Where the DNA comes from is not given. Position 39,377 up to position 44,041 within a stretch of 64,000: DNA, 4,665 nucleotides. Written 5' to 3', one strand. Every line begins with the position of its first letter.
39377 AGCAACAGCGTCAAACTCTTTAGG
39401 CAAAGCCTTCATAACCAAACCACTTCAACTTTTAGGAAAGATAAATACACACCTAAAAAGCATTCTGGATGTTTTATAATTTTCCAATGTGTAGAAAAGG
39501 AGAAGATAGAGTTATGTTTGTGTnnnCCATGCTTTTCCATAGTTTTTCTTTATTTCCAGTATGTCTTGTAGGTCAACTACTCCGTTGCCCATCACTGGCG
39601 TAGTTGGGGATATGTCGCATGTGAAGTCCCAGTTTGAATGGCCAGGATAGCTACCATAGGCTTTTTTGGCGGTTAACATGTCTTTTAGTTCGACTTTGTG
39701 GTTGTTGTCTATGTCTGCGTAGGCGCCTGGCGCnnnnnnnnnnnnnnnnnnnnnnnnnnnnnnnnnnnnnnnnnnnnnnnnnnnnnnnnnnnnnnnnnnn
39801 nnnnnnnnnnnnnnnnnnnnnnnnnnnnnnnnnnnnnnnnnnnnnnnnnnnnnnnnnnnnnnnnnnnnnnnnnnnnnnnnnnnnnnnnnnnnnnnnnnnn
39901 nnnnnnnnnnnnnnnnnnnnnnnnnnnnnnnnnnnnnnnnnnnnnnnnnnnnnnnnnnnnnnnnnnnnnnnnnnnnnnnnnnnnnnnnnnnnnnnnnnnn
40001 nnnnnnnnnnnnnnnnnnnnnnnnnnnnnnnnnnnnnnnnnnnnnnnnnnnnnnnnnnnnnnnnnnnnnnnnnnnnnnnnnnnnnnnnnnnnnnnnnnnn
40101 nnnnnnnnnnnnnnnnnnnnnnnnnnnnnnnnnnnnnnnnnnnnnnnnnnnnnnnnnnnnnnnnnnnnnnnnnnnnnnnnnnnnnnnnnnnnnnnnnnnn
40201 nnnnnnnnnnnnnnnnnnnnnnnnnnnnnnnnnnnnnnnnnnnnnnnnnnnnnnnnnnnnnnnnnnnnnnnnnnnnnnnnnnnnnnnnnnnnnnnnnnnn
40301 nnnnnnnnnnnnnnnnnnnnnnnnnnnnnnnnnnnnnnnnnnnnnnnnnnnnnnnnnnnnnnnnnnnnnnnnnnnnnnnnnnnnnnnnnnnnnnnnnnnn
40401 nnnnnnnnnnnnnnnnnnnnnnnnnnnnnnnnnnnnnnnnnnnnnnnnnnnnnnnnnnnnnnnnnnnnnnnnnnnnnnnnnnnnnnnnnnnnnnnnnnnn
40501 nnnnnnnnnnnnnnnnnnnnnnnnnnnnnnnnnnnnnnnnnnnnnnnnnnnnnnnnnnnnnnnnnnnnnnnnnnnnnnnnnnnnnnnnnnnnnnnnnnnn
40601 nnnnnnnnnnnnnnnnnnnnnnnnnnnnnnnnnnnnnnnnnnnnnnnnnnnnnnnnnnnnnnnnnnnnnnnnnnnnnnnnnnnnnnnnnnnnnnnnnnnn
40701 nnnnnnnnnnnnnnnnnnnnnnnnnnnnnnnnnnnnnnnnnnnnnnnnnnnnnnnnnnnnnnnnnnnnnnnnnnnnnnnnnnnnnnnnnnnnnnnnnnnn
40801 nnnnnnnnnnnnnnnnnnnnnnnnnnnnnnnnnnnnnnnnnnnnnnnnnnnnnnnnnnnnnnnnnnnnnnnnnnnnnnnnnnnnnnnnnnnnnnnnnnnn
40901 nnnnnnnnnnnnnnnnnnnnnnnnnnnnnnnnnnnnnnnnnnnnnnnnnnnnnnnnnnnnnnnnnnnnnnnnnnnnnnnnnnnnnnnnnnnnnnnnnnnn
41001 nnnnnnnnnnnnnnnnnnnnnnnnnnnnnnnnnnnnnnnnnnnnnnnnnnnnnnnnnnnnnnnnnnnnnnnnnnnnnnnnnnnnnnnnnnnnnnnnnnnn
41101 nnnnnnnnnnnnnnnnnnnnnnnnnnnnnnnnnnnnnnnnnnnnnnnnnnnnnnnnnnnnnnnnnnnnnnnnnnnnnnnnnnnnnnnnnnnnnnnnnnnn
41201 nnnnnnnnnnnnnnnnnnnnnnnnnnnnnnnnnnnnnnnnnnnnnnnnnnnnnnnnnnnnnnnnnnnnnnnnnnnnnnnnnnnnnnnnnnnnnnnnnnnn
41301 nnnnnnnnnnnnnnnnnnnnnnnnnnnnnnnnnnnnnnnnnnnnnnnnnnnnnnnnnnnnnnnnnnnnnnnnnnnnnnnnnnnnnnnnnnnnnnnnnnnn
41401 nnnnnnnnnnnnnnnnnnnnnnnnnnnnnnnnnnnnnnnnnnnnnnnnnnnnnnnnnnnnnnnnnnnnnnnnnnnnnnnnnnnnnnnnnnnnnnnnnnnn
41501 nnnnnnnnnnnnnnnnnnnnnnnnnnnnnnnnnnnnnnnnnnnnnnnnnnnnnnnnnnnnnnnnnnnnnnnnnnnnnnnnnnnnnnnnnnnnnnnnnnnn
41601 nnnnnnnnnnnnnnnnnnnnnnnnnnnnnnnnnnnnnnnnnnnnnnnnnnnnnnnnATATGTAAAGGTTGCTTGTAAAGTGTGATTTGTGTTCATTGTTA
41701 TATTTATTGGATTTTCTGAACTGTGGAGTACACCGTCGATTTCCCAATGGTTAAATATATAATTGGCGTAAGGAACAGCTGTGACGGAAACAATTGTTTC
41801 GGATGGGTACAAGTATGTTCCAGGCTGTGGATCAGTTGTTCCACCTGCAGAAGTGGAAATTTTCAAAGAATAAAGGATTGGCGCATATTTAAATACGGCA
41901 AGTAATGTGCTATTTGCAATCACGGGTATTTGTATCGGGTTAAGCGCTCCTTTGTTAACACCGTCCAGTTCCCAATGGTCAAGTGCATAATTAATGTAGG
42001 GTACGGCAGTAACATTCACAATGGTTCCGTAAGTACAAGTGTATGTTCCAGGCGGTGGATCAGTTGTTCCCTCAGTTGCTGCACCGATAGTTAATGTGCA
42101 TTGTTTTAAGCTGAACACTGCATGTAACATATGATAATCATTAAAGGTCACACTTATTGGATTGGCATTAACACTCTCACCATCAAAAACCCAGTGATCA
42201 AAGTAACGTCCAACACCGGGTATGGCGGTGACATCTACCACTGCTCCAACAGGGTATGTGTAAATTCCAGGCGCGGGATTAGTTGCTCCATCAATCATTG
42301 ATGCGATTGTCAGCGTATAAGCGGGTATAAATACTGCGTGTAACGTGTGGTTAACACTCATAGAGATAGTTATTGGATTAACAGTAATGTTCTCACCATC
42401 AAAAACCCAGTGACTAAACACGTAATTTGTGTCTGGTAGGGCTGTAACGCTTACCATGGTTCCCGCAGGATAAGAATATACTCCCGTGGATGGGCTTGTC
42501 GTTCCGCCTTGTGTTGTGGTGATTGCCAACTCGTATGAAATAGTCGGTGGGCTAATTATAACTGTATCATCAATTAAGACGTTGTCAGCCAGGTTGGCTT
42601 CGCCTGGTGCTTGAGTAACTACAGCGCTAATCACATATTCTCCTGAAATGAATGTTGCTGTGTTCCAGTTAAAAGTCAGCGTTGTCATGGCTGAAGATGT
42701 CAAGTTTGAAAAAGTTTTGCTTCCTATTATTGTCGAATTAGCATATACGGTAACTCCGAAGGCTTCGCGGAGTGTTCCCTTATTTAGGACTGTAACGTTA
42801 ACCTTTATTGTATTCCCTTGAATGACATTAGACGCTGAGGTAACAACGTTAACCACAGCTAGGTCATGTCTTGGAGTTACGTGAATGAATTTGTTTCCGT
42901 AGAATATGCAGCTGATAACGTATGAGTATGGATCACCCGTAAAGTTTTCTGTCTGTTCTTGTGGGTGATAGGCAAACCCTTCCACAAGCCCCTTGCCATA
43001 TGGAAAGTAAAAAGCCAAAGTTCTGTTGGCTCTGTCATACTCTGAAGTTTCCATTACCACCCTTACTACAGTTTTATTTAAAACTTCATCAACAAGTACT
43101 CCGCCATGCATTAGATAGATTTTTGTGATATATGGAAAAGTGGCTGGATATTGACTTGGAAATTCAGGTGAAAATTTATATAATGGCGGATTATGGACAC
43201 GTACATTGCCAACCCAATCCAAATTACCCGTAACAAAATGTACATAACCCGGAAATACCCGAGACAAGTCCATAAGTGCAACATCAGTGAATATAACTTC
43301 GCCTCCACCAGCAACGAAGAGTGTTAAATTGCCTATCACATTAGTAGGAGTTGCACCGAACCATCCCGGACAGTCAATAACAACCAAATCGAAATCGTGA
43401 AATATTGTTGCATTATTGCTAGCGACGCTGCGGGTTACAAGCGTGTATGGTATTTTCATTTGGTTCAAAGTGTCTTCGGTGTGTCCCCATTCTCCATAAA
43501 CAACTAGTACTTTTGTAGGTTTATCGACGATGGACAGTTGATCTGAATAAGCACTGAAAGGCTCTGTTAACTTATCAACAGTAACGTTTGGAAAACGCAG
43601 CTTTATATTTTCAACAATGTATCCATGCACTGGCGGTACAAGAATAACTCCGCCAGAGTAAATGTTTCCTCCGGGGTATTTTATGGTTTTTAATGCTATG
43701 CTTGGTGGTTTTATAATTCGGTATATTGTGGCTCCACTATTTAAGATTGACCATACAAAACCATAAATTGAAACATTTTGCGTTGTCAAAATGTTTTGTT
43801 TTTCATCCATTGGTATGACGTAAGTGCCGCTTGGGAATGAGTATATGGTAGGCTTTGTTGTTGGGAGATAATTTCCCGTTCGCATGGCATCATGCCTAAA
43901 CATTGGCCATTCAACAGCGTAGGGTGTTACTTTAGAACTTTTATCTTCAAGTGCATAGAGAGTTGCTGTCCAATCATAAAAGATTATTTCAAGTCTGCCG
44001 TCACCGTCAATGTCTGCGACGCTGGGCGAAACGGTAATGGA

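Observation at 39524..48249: Two adjacent giant secreted proteins fuse a family-5 solute-binding fold to a C-terminal dockerin-like module, with no transporter genes nearby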

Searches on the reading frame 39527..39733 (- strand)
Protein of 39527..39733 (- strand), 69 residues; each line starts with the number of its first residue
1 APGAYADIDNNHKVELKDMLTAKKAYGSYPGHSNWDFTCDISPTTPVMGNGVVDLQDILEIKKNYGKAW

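Call 30: search_solved_structures(query=A1, max_evalue=1, show_alignments=2)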
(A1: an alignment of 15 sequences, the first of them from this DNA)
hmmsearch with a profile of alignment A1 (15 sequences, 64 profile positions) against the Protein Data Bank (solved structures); distinct sequences matched with E-value up to 1: 111 (the best 60 are shown).
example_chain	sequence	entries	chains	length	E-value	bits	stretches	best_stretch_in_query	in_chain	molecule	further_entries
2y3n_B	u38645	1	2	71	2.2e-13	52.9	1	6-63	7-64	CELLULOSOMAL FAMILY-48 PROCESSIVE GLYCOSIDE HYDROLASE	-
4u3s_B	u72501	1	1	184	1.9e-11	46.7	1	10-61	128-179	Cellulosomal scaffoldin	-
2b59_B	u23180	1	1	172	4.5e-11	45.6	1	4-63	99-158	Cellulosomal scaffolding protein A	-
4wi0_B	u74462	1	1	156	7.8e-11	44.8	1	10-61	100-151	Cellulosomal scaffoldin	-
3kcp_A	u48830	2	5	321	1.3e-10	44.1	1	4-63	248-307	Cellulosomal-scaffolding protein A | Cellulosome anchoring protein cohesin region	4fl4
5g5d_B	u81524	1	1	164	5.9e-10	42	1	10-63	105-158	CELLULOSOMAL-SCAFFOLDING PROTEIN A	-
5k39_B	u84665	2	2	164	3.6e-09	39.4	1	11-60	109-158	Dockerin module from a protein of unknown function | Ig domain protein group 2 domain protein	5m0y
5lxv_B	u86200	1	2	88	3.4e-05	26.7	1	3-53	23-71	Carbohydrate-binding protein WP_009985128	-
4fl4_A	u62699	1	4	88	4.6e-05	26.3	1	4-55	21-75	Glycoside hydrolase family 9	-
2mte_A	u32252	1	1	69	5.6e-05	26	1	2-60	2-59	Cellulose 1,4-beta-cellobiosidase (reducing end) CelS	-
1daq_A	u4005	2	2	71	6.1e-05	25.9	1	2-60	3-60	ENDOGLUCANASE SS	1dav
6kg9_A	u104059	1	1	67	0.00015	24.6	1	4-57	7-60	And cellulose-binding endoglucanase family 9 CelL ortholog dockerin domain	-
2ccl_B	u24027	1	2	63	0.00033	23.6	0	6-24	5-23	ENDO-1,4-BETA-XYLANASE Y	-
1ohz_B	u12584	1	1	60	0.00036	23.4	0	3-23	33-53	ENDO-1,4-BETA-XYLANASE Y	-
3aka_A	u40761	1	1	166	0.00061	22.7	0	4-48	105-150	Putative calcium binding protein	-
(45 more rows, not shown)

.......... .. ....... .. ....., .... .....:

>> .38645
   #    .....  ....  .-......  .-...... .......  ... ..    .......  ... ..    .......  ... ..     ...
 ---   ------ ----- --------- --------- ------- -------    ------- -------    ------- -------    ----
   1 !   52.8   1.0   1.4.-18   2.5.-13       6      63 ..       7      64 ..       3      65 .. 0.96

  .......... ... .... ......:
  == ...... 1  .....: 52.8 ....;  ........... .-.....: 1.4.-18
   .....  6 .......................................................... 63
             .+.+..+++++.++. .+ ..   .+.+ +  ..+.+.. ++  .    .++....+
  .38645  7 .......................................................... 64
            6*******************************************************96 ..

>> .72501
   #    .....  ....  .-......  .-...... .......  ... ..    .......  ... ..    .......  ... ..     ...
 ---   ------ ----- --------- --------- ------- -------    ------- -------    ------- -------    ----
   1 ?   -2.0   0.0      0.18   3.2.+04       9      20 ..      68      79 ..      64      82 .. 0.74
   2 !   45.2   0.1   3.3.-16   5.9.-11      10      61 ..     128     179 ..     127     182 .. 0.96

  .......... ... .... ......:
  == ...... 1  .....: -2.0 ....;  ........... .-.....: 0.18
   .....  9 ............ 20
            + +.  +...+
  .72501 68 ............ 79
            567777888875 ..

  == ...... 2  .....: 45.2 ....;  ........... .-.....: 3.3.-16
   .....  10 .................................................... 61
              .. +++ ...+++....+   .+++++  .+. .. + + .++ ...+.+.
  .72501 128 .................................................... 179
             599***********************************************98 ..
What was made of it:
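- Checked: The family profile hits PDB dockerins at E=2e-13 (call 30).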

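Call 31: search_protein_families(library=pfam, alignment_id=A1, max_evalue=1)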
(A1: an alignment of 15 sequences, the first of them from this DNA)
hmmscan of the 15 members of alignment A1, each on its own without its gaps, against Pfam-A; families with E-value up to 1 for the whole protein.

A. member 1, seq(69 aa): 1 family
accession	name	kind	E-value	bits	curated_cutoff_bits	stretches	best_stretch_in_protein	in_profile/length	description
PF00404.24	Dockerin_1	-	0.0095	16.6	22.9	0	5-26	1-22/57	Dockerin type I domain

B. families by the number of members that match (of 15 scanned): 13 families
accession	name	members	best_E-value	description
PF00404.24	Dockerin_1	13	6.1e-11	Dockerin type I domain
PF00036.39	EF-hand_1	7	0.00082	EF hand domain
PF13405.12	EF-hand_6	7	0.00098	EF-hand domain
PF13517.12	FG-GAP_3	6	2.1e-06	FG-GAP-like repeat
PF01839.29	FG-GAP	6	3e-05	FG-GAP repeat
PF13202.12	EF-hand_5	5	0.0016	EF hand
PF13499.12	EF-hand_7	4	0.036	EF-hand domain pair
PF10149.14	TM231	1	0.056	Transmembrane protein 231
PF12763.14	EH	1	0.068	EH domain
PF22648.2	SET7_N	1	0.093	Histone H3 K4-specific methyltransferase SET7 N-terminal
PF04017.17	DUF366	1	0.12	Domain of unknown function (DUF366)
PF01381.28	HTH_3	1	0.16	Helix-turn-helix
PF11314.13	DUF3117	1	0.17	Protein of unknown function (DUF3117)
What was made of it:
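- On Dockerin (PF00404): Thirteen of 15 aligned homologous modules hit Dockerin_1 at E<=1 (best E=6e-11), and the family profile hits PDB dockerins at E=2e-13 (calls 30, 31).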

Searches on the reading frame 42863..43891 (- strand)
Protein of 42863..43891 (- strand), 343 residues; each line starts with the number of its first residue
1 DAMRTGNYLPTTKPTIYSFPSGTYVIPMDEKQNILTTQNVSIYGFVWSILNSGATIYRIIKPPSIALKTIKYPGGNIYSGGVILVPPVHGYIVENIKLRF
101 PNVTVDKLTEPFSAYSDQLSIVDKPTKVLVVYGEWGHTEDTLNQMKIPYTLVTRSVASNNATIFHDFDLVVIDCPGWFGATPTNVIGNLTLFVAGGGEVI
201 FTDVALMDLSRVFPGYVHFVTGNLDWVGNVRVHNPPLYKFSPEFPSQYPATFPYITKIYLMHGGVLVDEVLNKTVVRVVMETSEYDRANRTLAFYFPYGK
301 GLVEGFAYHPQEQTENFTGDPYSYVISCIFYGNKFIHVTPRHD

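Call 63: search_solved_structures(query=window:42863-43891:-, max_evalue=10)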
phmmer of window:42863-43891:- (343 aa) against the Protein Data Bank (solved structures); distinct sequences matched with E-value up to 10: 2.
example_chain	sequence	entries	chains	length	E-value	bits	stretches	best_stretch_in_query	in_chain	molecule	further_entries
1fx1_A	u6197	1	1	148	2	10.5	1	127-178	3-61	FLAVODOXIN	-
1akw_A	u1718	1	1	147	2.2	10.3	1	127-179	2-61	FLAVODOXIN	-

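Call 73: search_protein_representatives(protein=window:42863-43891:-)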
Query: 343 residues. Proteins with E-value up to 0.001 (for the whole library): 108; up to 1e-10: 75; up to 1e-30: 57. The best 108 are listed.
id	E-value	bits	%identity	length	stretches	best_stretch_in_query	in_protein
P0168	9.7e-119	412.8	57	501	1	17-340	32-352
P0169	5.8e-101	354.3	53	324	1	28-340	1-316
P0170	6.0e-92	324.7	49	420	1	17-340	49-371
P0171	6.3e-88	311.5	51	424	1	11-340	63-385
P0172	3.5e-80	286.0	52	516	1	16-340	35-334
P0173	2.4e-79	283.2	42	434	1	11-340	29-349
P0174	5.5e-76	272.2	48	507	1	17-338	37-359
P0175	3.8e-73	262.8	50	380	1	17-340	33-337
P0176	1.4e-72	261.0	46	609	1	18-341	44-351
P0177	2.1e-71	257.1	46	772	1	18-339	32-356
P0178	1.1e-68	248.1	43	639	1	17-341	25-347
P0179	1.4e-68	247.8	42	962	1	15-343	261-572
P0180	1.4e-67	244.6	45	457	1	18-339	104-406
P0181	8.1e-67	242.0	49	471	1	17-340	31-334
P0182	1.4e-66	241.3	71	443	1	182-340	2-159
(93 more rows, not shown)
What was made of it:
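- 42869..43840 (-): Protein 1 conserved ~320-aa domain of unknown function (aa ~487-810). Motifs are IIxPPD, DCPGW, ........, FHPxEQ and YGNKF. 75 representative clusters at E<1e-10 (call 73).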

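Call 77: search_solved_structures(query=A5, max_evalue=10, show_alignments=1)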
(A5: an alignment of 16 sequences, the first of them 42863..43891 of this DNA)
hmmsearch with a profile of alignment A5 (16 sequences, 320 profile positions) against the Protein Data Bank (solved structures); distinct sequences matched with E-value up to 10: 6.
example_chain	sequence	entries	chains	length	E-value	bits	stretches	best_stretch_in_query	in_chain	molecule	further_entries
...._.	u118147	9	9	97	0.31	13.4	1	109-179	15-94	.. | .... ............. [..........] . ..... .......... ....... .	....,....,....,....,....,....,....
7ar7_S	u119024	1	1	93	0.44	12.9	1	109-178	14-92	NADH dehydrogenase [ubiquinone] 1 alpha subcomplex subunit 2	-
2mwm_A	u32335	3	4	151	0.63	12.4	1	146-181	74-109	Putative trp repressor binding protein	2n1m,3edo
3nbm_A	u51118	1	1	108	0.85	11.9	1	240-273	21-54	PTS system, lactose-specific IIBC components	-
5mmi_F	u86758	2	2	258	1.6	11.1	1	63-116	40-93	plastid ribosomal protein uL5c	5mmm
4v61_BH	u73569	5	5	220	1.8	10.9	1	64-116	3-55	Ribosomal Protein L5 | 50S ribosomal protein L5, chloroplastic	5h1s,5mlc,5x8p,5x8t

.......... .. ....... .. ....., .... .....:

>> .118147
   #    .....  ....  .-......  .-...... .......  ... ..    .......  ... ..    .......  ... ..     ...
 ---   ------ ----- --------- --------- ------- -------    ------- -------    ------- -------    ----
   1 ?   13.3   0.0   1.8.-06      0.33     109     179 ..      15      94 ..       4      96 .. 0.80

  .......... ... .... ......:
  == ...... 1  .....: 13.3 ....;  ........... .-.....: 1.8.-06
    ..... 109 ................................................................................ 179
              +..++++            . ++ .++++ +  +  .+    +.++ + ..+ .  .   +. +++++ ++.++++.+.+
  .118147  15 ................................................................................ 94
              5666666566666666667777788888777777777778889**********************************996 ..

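Call 78: search_protein_families(library=pfam, alignment_id=A5, max_evalue=1)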
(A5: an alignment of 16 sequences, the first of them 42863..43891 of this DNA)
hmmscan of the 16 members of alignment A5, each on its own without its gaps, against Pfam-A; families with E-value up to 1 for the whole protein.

A. member 1, window:42863-43891:- (343 aa): 0 families

B. families by the number of members that match (of 16 scanned): 3 families
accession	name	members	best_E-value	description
PF13128.11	DUF3954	1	0.084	Protein of unknown function (DUF3954)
PF12682.12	Flavodoxin_4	1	0.16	Flavodoxin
PF13614.12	AAA_31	1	0.21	AAA domain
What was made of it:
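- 42869..43840 (-): No Pfam or PDB match, even with a family profile (calls 63, 77, 78).
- Tried and rejected: Single-sequence and profile searches against PDB and Pfam found nothing (calls 63, 77, 78).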
